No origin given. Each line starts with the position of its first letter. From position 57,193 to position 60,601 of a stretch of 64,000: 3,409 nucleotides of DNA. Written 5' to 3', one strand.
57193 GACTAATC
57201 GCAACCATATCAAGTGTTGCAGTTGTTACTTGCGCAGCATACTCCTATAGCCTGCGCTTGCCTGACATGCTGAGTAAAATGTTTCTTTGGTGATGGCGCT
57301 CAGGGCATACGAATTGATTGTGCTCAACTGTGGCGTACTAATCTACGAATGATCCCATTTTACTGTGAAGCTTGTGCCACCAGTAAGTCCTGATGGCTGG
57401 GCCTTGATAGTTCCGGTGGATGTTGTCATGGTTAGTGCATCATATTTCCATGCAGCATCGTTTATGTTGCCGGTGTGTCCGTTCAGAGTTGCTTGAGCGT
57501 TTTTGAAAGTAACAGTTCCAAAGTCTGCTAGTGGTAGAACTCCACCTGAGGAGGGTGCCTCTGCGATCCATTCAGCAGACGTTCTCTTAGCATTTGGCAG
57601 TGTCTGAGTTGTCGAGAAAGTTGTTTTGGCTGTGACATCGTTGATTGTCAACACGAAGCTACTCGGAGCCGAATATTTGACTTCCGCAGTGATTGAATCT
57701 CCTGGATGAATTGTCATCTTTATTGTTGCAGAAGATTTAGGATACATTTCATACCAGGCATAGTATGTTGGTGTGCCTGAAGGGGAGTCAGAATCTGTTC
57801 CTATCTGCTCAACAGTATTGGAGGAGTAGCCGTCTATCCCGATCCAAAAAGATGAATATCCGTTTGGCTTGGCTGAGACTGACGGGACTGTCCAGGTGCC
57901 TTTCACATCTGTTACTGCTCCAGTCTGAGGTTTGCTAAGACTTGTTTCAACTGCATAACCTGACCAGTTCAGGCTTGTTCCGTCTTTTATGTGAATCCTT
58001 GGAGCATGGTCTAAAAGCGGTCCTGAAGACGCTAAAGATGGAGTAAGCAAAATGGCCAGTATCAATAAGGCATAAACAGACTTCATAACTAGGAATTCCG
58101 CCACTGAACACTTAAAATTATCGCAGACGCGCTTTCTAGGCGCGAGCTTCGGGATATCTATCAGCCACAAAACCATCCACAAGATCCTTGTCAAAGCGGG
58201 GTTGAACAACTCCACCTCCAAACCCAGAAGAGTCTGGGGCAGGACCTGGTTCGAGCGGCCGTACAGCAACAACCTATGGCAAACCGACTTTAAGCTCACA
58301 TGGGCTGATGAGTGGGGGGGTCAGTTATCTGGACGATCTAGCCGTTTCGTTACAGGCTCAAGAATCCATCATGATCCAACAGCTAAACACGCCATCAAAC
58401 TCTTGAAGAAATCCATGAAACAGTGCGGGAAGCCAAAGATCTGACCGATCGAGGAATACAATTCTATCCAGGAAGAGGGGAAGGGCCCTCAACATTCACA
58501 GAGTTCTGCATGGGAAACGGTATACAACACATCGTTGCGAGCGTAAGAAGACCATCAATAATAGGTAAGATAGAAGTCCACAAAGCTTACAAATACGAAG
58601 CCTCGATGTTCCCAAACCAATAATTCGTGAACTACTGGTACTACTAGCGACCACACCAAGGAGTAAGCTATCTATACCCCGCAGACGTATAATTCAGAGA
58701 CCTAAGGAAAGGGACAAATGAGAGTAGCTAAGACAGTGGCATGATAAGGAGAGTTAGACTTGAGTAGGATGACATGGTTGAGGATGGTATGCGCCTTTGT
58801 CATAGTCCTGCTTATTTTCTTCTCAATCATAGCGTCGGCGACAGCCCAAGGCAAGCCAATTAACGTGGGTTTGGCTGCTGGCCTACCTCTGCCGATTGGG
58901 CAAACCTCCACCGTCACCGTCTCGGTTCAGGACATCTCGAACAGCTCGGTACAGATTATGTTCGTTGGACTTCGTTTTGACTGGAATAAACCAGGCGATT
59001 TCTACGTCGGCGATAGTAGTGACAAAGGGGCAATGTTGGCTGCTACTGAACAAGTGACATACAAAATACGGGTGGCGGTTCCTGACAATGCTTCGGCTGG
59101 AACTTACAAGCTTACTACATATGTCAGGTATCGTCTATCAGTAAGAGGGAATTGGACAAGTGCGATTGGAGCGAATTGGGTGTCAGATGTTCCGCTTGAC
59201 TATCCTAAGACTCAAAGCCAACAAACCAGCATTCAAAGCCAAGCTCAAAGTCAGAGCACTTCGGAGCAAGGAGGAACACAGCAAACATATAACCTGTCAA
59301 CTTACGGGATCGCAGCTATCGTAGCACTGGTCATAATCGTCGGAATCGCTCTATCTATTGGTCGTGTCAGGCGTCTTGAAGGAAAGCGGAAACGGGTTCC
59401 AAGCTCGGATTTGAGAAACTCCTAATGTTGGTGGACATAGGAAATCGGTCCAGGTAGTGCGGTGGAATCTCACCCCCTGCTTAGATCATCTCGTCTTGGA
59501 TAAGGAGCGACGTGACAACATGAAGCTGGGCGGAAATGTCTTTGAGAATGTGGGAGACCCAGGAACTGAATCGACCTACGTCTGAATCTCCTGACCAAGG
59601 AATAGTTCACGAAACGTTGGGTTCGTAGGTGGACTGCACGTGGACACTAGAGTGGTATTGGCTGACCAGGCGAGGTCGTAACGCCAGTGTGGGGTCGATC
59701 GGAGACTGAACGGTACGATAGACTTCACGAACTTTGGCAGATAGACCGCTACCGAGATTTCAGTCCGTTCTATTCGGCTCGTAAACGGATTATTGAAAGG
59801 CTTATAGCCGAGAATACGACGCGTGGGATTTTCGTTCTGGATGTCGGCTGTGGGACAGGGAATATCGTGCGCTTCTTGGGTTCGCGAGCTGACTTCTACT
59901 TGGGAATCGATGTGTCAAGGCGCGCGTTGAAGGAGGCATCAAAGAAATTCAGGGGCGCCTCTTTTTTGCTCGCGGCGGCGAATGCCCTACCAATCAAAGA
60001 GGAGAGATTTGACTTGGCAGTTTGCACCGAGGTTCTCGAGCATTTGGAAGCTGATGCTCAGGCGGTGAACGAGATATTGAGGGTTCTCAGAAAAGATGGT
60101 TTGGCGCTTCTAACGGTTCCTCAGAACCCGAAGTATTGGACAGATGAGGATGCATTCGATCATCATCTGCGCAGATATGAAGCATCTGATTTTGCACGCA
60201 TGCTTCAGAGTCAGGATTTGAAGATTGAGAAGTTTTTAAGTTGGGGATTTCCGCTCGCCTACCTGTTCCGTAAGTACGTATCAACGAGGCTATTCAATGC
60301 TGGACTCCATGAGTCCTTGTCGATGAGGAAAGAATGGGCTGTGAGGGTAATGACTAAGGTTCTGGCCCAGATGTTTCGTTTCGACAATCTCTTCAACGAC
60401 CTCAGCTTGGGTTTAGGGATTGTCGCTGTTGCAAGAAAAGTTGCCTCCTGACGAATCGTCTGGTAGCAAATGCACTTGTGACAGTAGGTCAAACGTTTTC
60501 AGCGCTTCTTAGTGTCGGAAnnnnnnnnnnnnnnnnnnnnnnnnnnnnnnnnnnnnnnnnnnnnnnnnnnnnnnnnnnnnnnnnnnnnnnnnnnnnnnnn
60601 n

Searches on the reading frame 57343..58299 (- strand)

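Call 8: search_protein_families(library=pfam, proteins=[window:57343-58299:-], max_evalue=0.01)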
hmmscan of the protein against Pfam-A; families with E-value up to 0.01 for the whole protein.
window:57343-58299:- (318 aa): 1 family
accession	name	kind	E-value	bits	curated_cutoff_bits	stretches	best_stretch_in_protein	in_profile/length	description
PF01828.24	Peptidase_A4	-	9.4e-39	133.4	22.3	1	111-297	2-189/206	Peptidase A4 family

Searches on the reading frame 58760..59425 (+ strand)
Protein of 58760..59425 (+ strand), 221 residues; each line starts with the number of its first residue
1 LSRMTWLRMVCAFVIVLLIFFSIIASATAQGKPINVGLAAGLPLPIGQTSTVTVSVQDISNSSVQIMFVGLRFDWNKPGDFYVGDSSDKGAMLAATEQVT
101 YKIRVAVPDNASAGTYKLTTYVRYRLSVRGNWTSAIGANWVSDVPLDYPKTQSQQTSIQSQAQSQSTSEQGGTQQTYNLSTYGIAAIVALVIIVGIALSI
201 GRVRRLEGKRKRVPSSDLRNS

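Call 8: search_protein_families(library=pfam, proteins=[window:58760-59425:+], max_evalue=0.01)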
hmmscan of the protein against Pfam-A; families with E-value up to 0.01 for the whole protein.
window:58760-59425:+ (221 aa): 3 families
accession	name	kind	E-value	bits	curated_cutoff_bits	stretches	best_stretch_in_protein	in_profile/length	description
PF10633.15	NPCBM_assoc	-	2.3e-06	28.2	24.4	1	47-124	4-77/78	NPCBM-associated, NEW3 domain of alpha-galactosidase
PF20009.4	GEVED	-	0.0014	19.9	24.4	1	73-132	6-57/78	GEVED domain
PF24025.1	Ig_DR_A0283-like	-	0.009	16.8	27.1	0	48-115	5-75/102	DR_A0283-like, Ig-like domain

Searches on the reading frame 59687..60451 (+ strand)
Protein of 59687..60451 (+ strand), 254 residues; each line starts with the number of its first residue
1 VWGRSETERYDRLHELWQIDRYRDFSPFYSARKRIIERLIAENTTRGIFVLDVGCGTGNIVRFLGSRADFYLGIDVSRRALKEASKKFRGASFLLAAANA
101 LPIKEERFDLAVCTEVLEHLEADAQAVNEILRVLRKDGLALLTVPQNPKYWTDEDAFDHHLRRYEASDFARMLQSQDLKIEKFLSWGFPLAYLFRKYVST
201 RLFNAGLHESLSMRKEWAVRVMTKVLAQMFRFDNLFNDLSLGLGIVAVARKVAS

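Call 8: search_protein_families(library=pfam, proteins=[window:59687-60451:+], max_evalue=0.01)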
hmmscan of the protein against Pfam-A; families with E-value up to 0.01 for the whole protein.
window:59687-60451:+ (254 aa): 12 families
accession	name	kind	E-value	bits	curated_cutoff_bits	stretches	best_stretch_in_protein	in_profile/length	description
PF08241.18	Methyltransf_11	-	2.3e-21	76.7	21.2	1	51-141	1-94/95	Methyltransferase domain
PF13649.12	Methyltransf_25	-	5.6e-19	69.1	27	1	50-138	1-97/97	Methyltransferase domain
PF13489.12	Methyltransf_23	-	4.4e-16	59.5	27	1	34-181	11-162/164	Methyltransferase domain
PF13847.12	Methyltransf_31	-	8.3e-16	58.4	27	1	47-151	4-122/145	Methyltransferase domain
PF08242.18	Methyltransf_12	-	1.1e-15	58.6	30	1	51-139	1-97/98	Methyltransferase domain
PF01209.24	Ubie_methyltran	-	1.4e-06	28.3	20.1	1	35-140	38-149/233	ubiE/COQ5 methyltransferase family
PF07021.18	MetW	-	2.1e-05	24.7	21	1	38-136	5-104/193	Methionine biosynthesis protein MetW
PF05401.17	NodS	-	0.00012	22.4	24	1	26-146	24-148/201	Nodulation protein S (NodS)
PF08003.17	Methyltransf_9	-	0.00017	21.1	23.8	1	46-142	115-217/315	Protein of unknown function (DUF1698)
PF03291.22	mRNA_G-N7_MeTrfase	-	0.00046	19.8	26.6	1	39-89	52-105/315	mRNA (guanine-N(7))-methyltransferase domain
PF02353.26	CMAS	-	0.00089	19.1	27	1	45-143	61-165/273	Mycolic acid cyclopropane synthetase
PF03141.22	Methyltransf_29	-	0.0051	15.9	23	1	42-146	115-221/506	Putative S-adenosyl-L-methionine-dependent methyltransferase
